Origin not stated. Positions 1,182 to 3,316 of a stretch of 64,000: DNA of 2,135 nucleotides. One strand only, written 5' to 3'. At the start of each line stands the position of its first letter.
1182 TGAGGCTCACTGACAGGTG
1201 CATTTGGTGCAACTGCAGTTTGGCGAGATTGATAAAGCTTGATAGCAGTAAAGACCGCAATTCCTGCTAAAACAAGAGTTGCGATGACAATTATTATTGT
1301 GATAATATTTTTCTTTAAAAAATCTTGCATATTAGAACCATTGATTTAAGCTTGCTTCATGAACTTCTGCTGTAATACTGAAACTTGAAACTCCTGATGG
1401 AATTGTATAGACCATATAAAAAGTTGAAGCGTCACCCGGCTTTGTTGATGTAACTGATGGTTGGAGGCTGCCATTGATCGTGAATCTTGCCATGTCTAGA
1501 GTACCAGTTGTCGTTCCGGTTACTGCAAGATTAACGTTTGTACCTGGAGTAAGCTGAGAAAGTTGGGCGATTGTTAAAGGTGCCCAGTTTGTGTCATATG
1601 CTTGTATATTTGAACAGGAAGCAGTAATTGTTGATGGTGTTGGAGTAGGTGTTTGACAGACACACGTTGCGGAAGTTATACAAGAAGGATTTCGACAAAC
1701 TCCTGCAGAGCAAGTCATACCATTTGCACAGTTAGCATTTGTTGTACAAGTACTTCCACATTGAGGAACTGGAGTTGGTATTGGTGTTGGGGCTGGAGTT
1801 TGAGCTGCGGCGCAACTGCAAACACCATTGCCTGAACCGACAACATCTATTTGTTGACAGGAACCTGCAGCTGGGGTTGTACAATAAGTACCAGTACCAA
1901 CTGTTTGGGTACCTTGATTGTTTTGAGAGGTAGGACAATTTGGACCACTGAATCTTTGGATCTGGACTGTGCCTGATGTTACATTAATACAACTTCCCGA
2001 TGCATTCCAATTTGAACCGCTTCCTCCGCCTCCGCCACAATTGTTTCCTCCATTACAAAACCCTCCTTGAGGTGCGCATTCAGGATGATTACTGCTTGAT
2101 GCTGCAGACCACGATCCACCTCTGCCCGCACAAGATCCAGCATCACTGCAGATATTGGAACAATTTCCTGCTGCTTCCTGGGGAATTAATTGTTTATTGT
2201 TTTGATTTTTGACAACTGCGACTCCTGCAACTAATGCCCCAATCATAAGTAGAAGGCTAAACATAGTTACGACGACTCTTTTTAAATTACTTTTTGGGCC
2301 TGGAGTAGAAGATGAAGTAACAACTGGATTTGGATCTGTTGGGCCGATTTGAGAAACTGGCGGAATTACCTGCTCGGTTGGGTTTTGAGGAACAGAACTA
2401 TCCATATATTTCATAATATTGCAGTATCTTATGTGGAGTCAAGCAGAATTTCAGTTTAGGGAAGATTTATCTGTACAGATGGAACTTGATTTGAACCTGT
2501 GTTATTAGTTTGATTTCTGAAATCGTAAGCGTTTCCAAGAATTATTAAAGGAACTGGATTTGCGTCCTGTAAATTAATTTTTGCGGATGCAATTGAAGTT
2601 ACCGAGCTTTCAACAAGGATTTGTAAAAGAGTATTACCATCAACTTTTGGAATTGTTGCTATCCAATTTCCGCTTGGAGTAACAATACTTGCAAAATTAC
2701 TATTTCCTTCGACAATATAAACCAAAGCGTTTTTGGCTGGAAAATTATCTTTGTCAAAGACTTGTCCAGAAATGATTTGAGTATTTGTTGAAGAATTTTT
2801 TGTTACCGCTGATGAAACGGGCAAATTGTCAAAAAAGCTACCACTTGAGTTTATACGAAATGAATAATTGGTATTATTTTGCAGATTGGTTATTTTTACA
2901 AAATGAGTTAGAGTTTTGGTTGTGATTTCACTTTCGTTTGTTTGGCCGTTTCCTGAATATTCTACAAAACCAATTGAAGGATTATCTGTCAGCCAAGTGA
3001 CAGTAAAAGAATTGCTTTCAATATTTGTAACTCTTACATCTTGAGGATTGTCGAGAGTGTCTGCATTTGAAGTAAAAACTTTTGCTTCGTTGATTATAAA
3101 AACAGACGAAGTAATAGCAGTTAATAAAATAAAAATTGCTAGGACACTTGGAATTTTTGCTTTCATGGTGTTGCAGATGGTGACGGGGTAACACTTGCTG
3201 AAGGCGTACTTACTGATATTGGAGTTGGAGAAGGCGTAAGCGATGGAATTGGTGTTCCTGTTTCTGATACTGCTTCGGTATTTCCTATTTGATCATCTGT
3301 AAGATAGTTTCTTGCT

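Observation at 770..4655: pilN-pilO operon continues into four secreted or surface proteins with a shared 8-Cys module and a sortase-type LPNSG signal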

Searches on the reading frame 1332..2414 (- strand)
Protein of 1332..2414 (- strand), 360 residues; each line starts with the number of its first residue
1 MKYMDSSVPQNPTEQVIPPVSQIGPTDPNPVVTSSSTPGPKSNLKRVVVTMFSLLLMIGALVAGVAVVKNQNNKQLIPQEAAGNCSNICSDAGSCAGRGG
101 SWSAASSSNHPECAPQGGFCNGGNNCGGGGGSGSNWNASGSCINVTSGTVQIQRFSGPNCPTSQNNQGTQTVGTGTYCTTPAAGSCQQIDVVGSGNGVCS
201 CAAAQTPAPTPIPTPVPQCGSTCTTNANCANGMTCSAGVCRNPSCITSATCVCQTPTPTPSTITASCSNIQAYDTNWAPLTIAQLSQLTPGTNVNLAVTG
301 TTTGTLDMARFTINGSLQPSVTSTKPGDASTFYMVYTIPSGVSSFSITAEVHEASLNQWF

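Call 3: search_protein_families(library=pfam, proteins=[window:1332-2414:-], max_evalue=1)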
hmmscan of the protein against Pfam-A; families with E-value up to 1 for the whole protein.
window:1332-2414:- (360 aa): 0 families

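Call 4: search_protein_families(library=ncbifam, proteins=[window:1332-2414:-], max_evalue=1)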
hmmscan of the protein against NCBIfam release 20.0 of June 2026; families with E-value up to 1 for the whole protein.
window:1332-2414:- (360 aa): 0 families

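Call 11: find_homologous_proteins(query=window:1332-2414:-)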
Query window:1332-2414:- (360 aa): 23 proteins with E <= 0.001 among 8000 candidates.
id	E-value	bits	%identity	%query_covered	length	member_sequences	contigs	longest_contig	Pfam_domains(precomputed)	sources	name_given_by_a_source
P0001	2.1e-233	792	100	100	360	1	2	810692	-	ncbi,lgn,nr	ncbi:MAG TPA: hypothetical protein VG895_04240 [Patescibacteria group bacterium]|nr:hypothetical pro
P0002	2.8e-34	137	46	39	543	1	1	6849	-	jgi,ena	-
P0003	1.1e-33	135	31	98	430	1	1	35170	-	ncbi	-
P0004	2.5e-27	114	55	31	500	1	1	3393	-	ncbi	-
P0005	4.9e-26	110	30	99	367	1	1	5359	-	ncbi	-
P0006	8.1e-24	103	47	18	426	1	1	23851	-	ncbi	-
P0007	6.7e-22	96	51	27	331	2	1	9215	-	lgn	-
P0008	1.4e-19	89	47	26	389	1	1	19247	-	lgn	-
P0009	3.3e-19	88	53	25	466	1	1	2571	-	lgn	-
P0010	1.7e-18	85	53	29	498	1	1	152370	-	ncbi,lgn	ncbi:MAG TPA: hypothetical protein VF185_01065 [Patescibacteria group bacterium]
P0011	4.3e-15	74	43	26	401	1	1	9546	-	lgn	-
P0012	2.6e-14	71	56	16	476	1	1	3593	PF07622.20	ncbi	-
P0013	7.1e-14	70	66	11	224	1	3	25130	-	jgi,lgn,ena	-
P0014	5.3e-13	67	43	27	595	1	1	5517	-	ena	-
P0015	1.3e-11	63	40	26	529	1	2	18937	-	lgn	-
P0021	2.0e-5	42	57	12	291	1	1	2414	-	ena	-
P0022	5.5e-5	41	41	28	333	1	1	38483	PF00963.25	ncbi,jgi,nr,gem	ncbi:hypothetical protein C4579_02520 [Candidatus Microgenomates bacterium]|nr:MAG: hypothetical pro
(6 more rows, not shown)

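Call 14: find_encoding_contigs(protein=P0003, flank=8000, max_places=3)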
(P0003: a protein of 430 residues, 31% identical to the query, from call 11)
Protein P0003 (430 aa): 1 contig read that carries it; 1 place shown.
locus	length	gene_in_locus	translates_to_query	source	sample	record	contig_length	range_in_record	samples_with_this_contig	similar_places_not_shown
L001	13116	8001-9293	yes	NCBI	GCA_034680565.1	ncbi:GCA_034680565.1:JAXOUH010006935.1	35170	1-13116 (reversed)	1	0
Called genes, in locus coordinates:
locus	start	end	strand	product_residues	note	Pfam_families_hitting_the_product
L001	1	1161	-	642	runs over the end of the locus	PF00012:HSP70, PF06723:MreB_Mbl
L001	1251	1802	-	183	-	PF01025:GrpE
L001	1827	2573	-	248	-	PF01628:HrcA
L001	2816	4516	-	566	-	PF03023:MurJ, PF13440:Polysacc_synt_3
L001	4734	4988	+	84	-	PF01649:Ribosomal_S20p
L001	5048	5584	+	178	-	PF05137:PilN (faint)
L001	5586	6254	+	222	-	-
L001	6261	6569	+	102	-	-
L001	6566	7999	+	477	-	PF16656:Pur_ac_phosph_N, PF19077:Big_13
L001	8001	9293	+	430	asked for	-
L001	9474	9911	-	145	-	-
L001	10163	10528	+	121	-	PF05635:23S_rRNA_IVP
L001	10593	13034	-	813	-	PF06728:PIG-U, PF13231:PMT_2 (weak), PF02366:PMT, PF13231:PMT_2, PF16192:PMT_4TMC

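Call 15: find_encoding_contigs(protein=P0010, flank=8000, max_places=3)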
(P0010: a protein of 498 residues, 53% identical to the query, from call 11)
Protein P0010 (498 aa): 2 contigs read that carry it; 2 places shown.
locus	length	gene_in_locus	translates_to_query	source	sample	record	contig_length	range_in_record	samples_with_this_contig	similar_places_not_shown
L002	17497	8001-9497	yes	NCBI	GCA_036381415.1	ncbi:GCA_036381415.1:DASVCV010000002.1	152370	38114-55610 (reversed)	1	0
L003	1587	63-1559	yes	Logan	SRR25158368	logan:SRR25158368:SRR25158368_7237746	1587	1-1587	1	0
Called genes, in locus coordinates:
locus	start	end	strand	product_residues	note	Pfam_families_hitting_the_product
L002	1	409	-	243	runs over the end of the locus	PF01628:HrcA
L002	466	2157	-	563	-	PF03023:MurJ, PF13440:Polysacc_synt_3 (weak)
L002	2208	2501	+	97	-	PF01649:Ribosomal_S20p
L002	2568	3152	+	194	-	PF05137:PilN (weak)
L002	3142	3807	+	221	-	-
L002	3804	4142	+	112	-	-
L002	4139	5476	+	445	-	-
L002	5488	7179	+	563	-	-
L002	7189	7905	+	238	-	-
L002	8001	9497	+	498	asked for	-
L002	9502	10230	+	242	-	-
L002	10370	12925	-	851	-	PF13231:PMT_2 (weak), PF02366:PMT, PF13231:PMT_2, PF16192:PMT_4TMC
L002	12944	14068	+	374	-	PF13231:PMT_2 (weak)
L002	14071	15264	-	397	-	PF03816:LytR_cpsA_psr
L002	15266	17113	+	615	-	PF00580:UvrD-helicase, PF13245:AAA_19, PF13604:AAA_30 (faint), PF13361:UvrD_C, PF13538:UvrD_C_2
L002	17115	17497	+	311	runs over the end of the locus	PF02388:FemAB, PF13480:Acetyltransf_6, PF02388:FemAB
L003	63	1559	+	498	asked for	-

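Call 16: find_encoding_contigs(protein=P0008, flank=8000, max_places=2)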
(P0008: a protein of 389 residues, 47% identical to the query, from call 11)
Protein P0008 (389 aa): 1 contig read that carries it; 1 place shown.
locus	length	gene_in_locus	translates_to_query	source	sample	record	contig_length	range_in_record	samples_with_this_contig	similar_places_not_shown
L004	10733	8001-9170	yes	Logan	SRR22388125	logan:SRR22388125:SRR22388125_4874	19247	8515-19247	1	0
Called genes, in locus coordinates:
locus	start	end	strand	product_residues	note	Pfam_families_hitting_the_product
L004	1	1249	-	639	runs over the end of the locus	PF00012:HSP70, PF06723:MreB_Mbl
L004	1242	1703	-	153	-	PF01025:GrpE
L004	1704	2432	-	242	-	PF01628:HrcA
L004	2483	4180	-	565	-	PF03023:MurJ, PF13440:Polysacc_synt_3, PF01554:MatE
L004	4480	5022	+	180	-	PF05137:PilN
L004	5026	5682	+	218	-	-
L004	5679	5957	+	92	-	-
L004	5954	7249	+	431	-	PF00041:fn3 (weak), PF16656:Pur_ac_phosph_N, PF19077:Big_13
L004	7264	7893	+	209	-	-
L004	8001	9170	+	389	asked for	-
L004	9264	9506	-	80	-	-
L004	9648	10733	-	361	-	?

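Call 17: find_encoding_contigs(protein=P0022, flank=8000, max_places=2)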
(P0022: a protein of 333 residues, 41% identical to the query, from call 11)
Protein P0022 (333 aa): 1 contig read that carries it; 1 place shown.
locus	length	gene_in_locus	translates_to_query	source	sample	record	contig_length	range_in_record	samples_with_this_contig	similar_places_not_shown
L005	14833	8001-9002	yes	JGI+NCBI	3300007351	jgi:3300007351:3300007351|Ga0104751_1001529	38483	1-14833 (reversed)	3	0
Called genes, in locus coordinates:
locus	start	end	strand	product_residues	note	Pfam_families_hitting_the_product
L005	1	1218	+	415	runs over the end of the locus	PF22807:TrAA12, PF23500:DUF7133, PF07995:GSDH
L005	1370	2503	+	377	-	-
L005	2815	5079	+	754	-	-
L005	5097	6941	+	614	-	-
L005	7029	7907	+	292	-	-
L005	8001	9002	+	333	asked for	PF00963:Cohesin (weak)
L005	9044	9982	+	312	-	PF00657:Lipase_GDSL (weak), PF13472:Lipase_GDSL_2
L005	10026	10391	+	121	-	-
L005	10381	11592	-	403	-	PF09587:PGA_cap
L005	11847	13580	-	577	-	PF13428:TPR_14 (faint), PF13176:TPR_7 (faint), PF13424:TPR_12 (faint), PF07719:TPR_2 (faint)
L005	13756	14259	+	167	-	-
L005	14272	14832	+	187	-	?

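Call 18: find_encoding_contigs(protein=P0007, flank=8000, max_places=2)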
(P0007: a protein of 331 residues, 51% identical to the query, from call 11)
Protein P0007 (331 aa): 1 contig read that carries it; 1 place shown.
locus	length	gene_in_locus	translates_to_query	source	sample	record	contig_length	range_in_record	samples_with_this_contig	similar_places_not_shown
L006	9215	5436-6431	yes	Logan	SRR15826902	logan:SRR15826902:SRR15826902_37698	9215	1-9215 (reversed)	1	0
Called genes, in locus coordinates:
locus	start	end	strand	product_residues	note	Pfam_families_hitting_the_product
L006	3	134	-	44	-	?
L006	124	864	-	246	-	PF03444:WHD_HrcA (weak), PF01628:HrcA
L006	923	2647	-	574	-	PF03023:MurJ, PF13440:Polysacc_synt_3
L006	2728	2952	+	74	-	PF01649:Ribosomal_S20p (weak)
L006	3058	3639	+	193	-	PF05137:PilN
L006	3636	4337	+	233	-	-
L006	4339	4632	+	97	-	-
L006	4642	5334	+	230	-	PF16656:Pur_ac_phosph_N (faint)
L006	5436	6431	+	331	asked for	-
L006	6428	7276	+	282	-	-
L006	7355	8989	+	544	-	-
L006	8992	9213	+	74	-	?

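Call 39: predict_structure(alignment_id=A3)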
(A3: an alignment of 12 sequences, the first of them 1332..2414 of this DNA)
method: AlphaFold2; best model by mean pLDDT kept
length: 360 residues; sequences in the alignment: 12
mean_pLDDT: 61.9   pTM: 0.37
mean pLDDT of the five models: 61.9, 59.6, 58.4, 58.2, 56.6
residues with pLDDT >= 90: 88; 70-90: 51; 50-70: 55; < 50: 166
segments of 3 or more residues with pLDDT < 50: 1-11, 13-16, 21-24, 32-37, 39-41, 73-206
pLDDT, mean of each block of 10 residues (from residue 1): 44 49 47 45 55 72 60 46 33 32 33 33 33 34 42 41 39 45 41 36 45 68 88 86 73 65 91 96 90 96 97 96 97 95 87 96
secondary structure, 60 per line:
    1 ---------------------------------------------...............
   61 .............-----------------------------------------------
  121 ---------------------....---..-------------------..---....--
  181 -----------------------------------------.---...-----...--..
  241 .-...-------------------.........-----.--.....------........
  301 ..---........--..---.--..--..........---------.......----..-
elements in order: H46-73 E142-145 E175-178 E234-236 E239-241 E265-273 H282-286 E293-302 E306-313 E328-337 E347-353

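Call 42: fold_search(model_id=the predicted structure, library=pdb)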
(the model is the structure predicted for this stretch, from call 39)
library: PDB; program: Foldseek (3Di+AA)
matches with E <= 10: 1049; with E <= 0.001: 0
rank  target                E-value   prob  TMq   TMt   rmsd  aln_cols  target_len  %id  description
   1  2n80_MODEL_1_B        1.4e-02  0.98  0.18  0.32   7.7       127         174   12  p75NTR DD:RhoGDI (released 2015-12-23)
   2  9hmc_A                2.7e-02  0.23  0.09  0.18  15.7       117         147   12  Crystal structure of PDE6D in complex with compound 5e (released 2025-12-24)
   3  8dl0_A                3.0e-02  0.97  0.17  0.16   5.3       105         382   11  CryoEM structure of the nucleotide-free and open channel A.aeolicus WzmWzt transporter (released 2022-09-21)
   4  1qvy_A                3.4e-02  0.90  0.17  0.36   7.3       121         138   11  Crystal structure of RhoGDI K(199,200)R double mutant (released 2004-02-10)
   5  1ft3_B                4.8e-02  0.85  0.16  0.34   7.9       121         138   10  CRYSTAL STRUCTURE OF TRUNCATED RHOGDI K141A MUTANT (released 2001-05-02)
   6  2jhz_A                5.0e-02  0.94  0.18  0.39   6.9       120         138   10  CRYSTAL STRUCTURE OF RHOGDI E155S, E157S MUTANT (released 2007-05-08)
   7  1rho_C                5.6e-02  0.89  0.17  0.38   6.9       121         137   12  STRUCTURE OF RHO GUANINE NUCLEOTIDE DISSOCIATION INHIBITOR (released 1997-10-15)
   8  8dky_A                6.3e-02  0.95  0.17  0.38   5.6       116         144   10  Crystal structure of the Aquifex aeolicus Wzt Carbohydrate Binding Domain bound to 3-O-methyl-D-mannose (released 2022-09-21)
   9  2bxw_A                6.7e-02  0.95  0.18  0.40   6.8       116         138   11  CRYSTAL STRUCTURE OF RHOGDI Lys(135,138,141)Tyr MUTANT (released 2005-08-19)
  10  5t4x                  6.7e-02  0.15  0.09  0.17  14.5       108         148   12  CRYSTAL STRUCTURE OF PDE6D IN APO-STATE (released 2018-01-10)
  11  5hno_A                7.0e-02  0.97  0.20  0.38   5.5       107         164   13  The structure of the kdo-capped saccharide binding subunit of the O-12 specific ABC transporter, Wzt (released 2016-03-09)
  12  2jhw_A                7.4e-02  0.89  0.17  0.37   7.1       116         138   12  CRYSTAL STRUCTURE OF RHOGDI E155A, E157A MUTANT (released 2007-05-08)
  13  2jhs                  7.4e-02  0.85  0.17  0.37   7.3       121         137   12  CRYSTAL STRUCTURE OF RHOGDI K135H,K138H,K141H MUTANT (released 2007-05-08)
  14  1fso                  7.9e-02  0.84  0.17  0.36   7.4       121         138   11  CRYSTAL STRUCTURE OF TRUNCATED HUMAN RHOGDI QUADRUPLE MUTANT (released 2001-05-02)
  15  2vsd_A                8.8e-02  0.99  0.18  0.59   3.8        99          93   11  crystal structure of CHIR-AB1 (released 2008-07-29)
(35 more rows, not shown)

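Call 59: search_protein_families(library=ncbifam, proteins=[L001:6566-7999:+, L002:7189-7905:+], max_evalue=1)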
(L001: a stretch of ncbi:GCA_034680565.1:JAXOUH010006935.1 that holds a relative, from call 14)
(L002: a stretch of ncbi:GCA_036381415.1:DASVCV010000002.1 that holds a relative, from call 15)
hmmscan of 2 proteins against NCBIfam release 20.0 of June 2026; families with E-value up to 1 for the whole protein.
L001:6566-7999:+ (477 aa): 3 families
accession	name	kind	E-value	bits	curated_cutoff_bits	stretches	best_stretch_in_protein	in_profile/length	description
NF033510.3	Ca_tandemer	repeat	1.5e-08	34.9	50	1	294-356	30-94/96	Ca2+-stabilized repeat-containing adhesin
NF040520.1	Ig_like_BLP2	equivalog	4.7e-08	31.6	750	1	283-377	526-618/730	Ig-like repeat protein Blp2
NF012211.1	tand_rpt_95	domain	0.024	14.6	90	1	286-367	2-85/98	tandem-95 repeat protein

L002:7189-7905:+ (238 aa): 2 families
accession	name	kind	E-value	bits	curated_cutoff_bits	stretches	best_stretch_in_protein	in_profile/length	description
NF053819.1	EF0750_LPXTG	subfamily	0.0053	17.3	47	1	189-235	50-98/105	EF2685/EF0750 family sortase-dependent surface protein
TIGR01167.1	LPXTG_anchor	domain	0.062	14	15.9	1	210-236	2-27/34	LPXTG cell wall anchor domain-containing protein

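Call 64: search_protein_families(library=pfam, proteins=[P0012], max_evalue=0.1)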
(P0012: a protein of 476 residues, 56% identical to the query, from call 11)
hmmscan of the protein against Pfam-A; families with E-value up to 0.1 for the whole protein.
P0012 (476 aa): 1 family
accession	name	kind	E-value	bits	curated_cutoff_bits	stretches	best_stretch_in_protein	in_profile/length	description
PF21164.2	Dumpy_DPY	-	9.7e-05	22.7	27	1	404-424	4-24/24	Dumpy, DPY module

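Call 67: find_encoding_contigs(protein=P0006, flank=8000, max_places=2)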
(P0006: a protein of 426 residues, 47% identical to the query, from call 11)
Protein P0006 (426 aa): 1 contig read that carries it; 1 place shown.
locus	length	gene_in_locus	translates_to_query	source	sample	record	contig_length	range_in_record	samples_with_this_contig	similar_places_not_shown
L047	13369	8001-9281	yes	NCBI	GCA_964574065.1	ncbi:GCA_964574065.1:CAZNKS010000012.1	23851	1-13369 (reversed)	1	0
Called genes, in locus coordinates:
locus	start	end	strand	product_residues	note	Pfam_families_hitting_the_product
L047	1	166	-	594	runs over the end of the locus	PF00009:GTP_EFTU, PF03144:GTP_EFTU_D2 (faint), PF00679:EFG_C, PF06421:LepA_C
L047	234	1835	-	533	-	PF03023:MurJ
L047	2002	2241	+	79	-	PF01649:Ribosomal_S20p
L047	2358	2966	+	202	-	PF05137:PilN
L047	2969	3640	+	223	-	PF04350:PilO, PF10741:T2SSM_b (weak)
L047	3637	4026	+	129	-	-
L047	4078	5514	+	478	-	PF00041:fn3 (weak), PF16656:Pur_ac_phosph_N, PF19077:Big_13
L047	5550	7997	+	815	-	-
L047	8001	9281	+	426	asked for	-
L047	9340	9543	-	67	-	-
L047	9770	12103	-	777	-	PF26449:DUF8128, PF01935:DUF87 (weak), PF10412:TrwB_AAD_bind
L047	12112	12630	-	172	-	-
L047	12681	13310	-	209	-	PF02545:Maf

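Call 82: search_protein_families(library=padloc, proteins=[window:1332-2414:-], max_evalue=0.01)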
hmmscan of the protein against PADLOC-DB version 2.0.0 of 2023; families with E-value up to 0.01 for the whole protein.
window:1332-2414:- (360 aa): 0 families

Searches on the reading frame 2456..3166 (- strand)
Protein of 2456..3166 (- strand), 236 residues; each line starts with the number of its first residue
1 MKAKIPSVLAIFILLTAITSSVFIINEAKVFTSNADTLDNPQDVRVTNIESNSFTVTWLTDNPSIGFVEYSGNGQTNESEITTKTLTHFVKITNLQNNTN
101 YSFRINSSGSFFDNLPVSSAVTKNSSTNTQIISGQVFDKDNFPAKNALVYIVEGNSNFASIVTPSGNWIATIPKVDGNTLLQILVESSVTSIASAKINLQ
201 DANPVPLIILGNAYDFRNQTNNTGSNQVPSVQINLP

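Call 3: search_protein_families(library=pfam, proteins=[window:2456-3166:-], max_evalue=1)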
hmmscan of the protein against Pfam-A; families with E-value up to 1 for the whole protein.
window:2456-3166:- (236 aa): 5 families
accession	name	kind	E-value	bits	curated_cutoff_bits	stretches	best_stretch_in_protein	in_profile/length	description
PF16656.11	Pur_ac_phosph_N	-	2.5e-08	34.8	30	1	41-116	1-84/93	Purple acid Phosphatase, N-terminal domain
PF00041.27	fn3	-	1.3e-07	32.2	25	1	39-107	1-68/84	Fibronectin type III domain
PF13620.12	CarboxypepD_reg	-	0.00029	21.6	32.3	1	132-171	2-43/82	Carboxypeptidase regulatory-like domain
PF24169.1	Fn3-I_PB4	-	0.0079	17.1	27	1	63-115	24-72/88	Straight fiber protein PB4 first Fn3-like domain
PF09294.16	Interfer-bind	-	0.11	13.2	21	1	65-108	42-85/104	Interferon-alpha/beta receptor, fibronectin type III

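Call 4: search_protein_families(library=ncbifam, proteins=[window:2456-3166:-], max_evalue=1)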
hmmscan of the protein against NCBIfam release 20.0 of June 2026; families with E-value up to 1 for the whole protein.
window:2456-3166:- (236 aa): 2 families
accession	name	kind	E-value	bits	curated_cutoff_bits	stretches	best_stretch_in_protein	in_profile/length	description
NF033510.3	Ca_tandemer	repeat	0.0069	16.7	50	1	118-180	21-83/96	Ca2+-stabilized repeat-containing adhesin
TIGR00413.1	rlpA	subfamily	0.041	13.8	82.15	1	87-113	36-62/208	septal ring lytic transglycosylase RlpA family protein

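Call 82: search_protein_families(library=padloc, proteins=[window:2456-3166:-], max_evalue=0.01)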
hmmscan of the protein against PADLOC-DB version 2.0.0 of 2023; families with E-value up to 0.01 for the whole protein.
window:2456-3166:- (236 aa): 0 families
